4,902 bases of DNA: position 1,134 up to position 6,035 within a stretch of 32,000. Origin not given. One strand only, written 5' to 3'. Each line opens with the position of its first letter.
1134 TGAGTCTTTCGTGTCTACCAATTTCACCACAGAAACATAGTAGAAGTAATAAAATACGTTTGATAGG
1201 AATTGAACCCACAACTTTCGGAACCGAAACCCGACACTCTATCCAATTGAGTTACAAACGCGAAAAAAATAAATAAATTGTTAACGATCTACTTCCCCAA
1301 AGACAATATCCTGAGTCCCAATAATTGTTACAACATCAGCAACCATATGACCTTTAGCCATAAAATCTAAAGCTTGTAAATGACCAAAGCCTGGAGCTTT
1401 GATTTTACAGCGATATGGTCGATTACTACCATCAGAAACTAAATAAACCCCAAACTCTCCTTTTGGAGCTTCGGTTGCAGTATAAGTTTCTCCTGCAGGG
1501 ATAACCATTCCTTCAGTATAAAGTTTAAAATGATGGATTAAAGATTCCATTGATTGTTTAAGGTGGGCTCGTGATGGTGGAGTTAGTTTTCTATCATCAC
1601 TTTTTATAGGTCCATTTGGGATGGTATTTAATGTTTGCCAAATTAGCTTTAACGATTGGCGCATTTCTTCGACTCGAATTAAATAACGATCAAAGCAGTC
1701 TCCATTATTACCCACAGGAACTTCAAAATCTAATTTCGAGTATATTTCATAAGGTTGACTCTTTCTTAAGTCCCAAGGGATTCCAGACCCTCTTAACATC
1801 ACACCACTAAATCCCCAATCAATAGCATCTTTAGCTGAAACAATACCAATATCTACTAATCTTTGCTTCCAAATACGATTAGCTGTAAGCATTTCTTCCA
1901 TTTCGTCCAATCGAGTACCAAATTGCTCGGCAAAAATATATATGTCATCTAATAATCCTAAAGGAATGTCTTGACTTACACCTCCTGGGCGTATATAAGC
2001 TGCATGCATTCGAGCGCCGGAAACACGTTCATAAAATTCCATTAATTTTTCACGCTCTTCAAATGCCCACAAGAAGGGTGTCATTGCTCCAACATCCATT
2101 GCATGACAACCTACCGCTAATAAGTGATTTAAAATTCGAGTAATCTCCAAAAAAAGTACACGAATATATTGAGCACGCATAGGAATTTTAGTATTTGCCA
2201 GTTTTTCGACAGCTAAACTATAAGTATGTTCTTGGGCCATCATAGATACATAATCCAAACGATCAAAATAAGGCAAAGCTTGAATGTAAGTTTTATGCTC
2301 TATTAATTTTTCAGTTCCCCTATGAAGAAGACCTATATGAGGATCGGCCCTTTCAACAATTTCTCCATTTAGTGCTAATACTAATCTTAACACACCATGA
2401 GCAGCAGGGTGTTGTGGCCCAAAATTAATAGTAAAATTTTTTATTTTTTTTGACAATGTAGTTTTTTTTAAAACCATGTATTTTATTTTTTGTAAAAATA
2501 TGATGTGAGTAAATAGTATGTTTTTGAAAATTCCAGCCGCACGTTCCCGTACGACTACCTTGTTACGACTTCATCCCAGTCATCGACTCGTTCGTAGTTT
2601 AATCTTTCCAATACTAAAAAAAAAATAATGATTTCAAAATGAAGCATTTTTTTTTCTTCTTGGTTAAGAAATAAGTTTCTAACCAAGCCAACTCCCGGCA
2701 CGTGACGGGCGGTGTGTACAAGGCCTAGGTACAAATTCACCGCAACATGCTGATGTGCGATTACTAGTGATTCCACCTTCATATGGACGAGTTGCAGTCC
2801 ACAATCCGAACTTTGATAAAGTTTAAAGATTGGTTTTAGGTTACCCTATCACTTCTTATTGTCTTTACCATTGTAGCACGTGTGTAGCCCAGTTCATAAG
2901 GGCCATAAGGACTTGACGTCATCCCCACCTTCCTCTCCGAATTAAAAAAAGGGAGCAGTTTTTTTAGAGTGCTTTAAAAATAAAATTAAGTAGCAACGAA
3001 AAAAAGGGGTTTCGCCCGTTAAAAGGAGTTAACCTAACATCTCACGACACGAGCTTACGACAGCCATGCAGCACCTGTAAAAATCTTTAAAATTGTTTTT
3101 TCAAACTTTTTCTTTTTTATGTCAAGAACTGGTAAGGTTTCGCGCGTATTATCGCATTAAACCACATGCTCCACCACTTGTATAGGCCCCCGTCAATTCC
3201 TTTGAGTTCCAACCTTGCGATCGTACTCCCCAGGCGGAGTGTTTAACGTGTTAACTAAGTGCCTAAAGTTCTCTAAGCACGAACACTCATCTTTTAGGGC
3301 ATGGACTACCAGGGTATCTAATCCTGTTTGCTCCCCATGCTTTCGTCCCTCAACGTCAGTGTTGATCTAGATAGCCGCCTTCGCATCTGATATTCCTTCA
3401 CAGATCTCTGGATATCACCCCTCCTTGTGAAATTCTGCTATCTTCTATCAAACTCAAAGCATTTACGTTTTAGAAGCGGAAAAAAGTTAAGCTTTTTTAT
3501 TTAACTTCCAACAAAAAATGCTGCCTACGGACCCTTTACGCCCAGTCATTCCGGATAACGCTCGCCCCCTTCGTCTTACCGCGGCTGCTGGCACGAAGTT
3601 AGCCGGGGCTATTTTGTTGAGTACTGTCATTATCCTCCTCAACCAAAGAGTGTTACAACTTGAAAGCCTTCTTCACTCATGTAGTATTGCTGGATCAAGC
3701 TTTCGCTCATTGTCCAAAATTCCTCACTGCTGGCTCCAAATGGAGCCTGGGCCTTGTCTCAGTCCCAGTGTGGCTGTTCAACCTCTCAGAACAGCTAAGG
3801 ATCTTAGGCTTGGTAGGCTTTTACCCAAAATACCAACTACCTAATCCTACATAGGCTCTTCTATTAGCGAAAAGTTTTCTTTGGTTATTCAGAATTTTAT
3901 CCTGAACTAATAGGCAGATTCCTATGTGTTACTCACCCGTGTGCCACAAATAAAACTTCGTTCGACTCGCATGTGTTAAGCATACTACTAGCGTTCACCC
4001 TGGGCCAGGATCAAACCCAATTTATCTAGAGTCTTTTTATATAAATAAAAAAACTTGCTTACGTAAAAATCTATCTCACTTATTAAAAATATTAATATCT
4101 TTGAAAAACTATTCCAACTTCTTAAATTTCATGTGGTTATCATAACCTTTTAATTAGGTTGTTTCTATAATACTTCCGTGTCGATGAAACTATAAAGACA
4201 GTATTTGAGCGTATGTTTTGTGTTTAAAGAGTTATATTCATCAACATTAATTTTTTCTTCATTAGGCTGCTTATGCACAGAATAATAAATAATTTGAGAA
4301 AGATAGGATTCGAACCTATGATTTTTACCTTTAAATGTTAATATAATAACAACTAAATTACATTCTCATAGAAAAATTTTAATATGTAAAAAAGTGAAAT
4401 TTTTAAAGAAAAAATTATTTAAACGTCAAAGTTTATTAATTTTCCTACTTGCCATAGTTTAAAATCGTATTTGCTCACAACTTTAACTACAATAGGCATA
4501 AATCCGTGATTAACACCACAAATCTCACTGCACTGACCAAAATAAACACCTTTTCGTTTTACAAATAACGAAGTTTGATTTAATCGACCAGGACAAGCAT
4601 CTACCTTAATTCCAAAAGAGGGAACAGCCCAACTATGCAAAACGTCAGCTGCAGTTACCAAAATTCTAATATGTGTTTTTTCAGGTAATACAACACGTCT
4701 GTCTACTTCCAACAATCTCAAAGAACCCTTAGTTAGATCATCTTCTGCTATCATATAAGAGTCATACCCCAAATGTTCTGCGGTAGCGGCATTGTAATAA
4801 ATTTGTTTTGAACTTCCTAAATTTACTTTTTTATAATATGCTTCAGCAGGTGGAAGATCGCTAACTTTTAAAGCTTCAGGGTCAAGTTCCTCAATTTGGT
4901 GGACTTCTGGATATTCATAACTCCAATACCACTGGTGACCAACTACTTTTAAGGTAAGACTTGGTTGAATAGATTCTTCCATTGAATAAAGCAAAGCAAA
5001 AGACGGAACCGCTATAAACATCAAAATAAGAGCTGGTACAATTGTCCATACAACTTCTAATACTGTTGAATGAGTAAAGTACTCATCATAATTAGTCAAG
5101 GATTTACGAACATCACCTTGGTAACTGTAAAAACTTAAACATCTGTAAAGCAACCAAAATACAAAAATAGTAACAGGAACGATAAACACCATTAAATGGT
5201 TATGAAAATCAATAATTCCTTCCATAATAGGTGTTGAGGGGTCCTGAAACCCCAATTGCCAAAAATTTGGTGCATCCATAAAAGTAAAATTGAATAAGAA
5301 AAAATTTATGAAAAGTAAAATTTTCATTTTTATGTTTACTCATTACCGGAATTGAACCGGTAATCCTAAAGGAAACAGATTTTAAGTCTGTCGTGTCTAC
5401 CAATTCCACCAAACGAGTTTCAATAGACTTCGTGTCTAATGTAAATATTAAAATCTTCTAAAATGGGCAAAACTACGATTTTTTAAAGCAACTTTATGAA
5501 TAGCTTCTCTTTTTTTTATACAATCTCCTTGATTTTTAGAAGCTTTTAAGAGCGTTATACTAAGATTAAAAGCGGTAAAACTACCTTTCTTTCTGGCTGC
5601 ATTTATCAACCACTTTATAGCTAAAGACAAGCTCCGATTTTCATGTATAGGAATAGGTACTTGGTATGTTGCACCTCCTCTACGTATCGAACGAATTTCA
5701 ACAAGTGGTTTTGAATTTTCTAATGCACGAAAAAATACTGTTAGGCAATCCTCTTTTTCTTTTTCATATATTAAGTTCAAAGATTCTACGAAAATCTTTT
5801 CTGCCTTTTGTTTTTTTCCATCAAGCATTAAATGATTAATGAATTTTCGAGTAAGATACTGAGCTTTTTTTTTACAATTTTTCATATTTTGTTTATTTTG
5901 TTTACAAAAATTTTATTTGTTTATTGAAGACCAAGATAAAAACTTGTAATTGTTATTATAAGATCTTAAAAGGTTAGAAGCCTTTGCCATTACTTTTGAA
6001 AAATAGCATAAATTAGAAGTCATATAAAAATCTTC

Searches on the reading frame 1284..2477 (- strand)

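Call 75: search_protein_families(library=pfam, proteins=[window:1284-2477:-], max_evalue=0.001)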
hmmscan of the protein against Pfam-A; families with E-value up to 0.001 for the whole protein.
window:1284-2477:- (398 aa): 1 family
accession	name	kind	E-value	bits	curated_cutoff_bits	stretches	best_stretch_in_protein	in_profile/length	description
PF00346.24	Complex1_49kDa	-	4.4e-124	413.4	24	1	128-398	1-271/271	Respiratory-chain NADH dehydrogenase, 49 Kd subunit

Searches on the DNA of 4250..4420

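Call 80: search_rna_families(source=window, start=4250, end=4420, threshold=gathering, show_alignments=1)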
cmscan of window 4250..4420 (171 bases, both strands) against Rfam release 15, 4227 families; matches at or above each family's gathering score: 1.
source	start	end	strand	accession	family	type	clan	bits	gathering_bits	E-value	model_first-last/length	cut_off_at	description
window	4295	4367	-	RF00005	tRNA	Gene; tRNA;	CL00001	48.3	29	7.8e-10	1-71/71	no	tRNA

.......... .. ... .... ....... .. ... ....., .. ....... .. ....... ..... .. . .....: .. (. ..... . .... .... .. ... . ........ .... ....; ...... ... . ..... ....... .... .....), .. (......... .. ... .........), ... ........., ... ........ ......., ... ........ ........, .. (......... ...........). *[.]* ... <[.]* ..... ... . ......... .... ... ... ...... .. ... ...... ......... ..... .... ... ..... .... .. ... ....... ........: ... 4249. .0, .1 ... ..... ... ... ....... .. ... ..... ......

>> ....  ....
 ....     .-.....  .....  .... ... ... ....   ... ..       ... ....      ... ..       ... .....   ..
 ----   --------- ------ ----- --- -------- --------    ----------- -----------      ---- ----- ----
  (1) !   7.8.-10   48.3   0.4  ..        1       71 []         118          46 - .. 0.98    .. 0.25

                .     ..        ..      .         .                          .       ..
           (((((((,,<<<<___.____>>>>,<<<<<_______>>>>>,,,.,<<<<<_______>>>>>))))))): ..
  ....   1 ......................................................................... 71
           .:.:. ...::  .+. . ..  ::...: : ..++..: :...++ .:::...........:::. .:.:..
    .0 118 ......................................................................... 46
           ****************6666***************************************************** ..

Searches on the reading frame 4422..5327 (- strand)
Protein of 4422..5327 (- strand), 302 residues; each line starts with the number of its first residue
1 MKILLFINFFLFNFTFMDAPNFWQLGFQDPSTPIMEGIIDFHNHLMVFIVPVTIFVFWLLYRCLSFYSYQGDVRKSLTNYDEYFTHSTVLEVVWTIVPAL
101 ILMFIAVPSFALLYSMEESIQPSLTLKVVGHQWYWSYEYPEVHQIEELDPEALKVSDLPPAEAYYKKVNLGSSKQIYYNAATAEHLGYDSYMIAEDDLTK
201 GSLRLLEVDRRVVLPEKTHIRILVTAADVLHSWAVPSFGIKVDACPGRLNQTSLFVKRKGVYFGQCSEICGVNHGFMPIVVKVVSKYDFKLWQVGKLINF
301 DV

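Call 75: search_protein_families(library=pfam, proteins=[window:4422-5327:-], max_evalue=0.001)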
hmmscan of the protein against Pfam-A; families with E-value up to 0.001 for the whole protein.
window:4422-5327:- (302 aa): 2 families
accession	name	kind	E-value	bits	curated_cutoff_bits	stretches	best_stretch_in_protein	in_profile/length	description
PF00116.26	COX2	-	2e-57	192.7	22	2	178-284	14-120/120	Cytochrome C oxidase subunit II, periplasmic domain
PF02790.20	COX2_TM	-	3.2e-27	95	22.8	1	20-112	1-88/88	Cytochrome C oxidase subunit II, transmembrane domain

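Call 87: find_encoding_contigs(protein=window:4422-5327:-, flank=2500, max_places=4)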
Protein window:4422-5327:- (302 aa): 6 contigs read that carry it; 3 places shown.
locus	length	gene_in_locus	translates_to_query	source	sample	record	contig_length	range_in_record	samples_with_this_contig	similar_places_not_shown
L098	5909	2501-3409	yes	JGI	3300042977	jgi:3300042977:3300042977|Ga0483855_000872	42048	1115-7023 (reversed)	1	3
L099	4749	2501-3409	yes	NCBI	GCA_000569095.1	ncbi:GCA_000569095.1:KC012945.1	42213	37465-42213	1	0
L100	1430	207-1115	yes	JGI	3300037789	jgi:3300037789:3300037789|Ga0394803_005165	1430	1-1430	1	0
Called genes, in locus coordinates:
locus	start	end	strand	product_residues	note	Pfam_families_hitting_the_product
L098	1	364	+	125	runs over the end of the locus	PF00164:Ribosom_S12_S23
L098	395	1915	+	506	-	PF22151:Fer4_NDSU1, PF00384:Molybdopterin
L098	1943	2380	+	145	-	PF00177:Ribosomal_S7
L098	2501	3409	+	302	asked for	PF02790:COX2_TM, PF00116:COX2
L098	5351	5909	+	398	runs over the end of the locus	PF00346:Complex1_49kDa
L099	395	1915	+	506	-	PF22151:Fer4_NDSU1, PF00384:Molybdopterin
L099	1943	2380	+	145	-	PF00177:Ribosomal_S7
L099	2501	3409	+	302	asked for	PF02790:COX2_TM, PF00116:COX2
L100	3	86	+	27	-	?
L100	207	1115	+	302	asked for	PF02790:COX2_TM, PF00116:COX2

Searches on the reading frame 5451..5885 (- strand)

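Call 75: search_protein_families(library=pfam, proteins=[window:5451-5885:-], max_evalue=0.001)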
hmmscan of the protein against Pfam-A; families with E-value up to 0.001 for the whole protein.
window:5451-5885:- (145 aa): 1 family
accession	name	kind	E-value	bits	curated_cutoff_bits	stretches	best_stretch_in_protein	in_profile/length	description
PF00177.27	Ribosomal_S7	-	1.5e-41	141.9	24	1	6-137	16-148/148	Ribosomal protein S7p/S5e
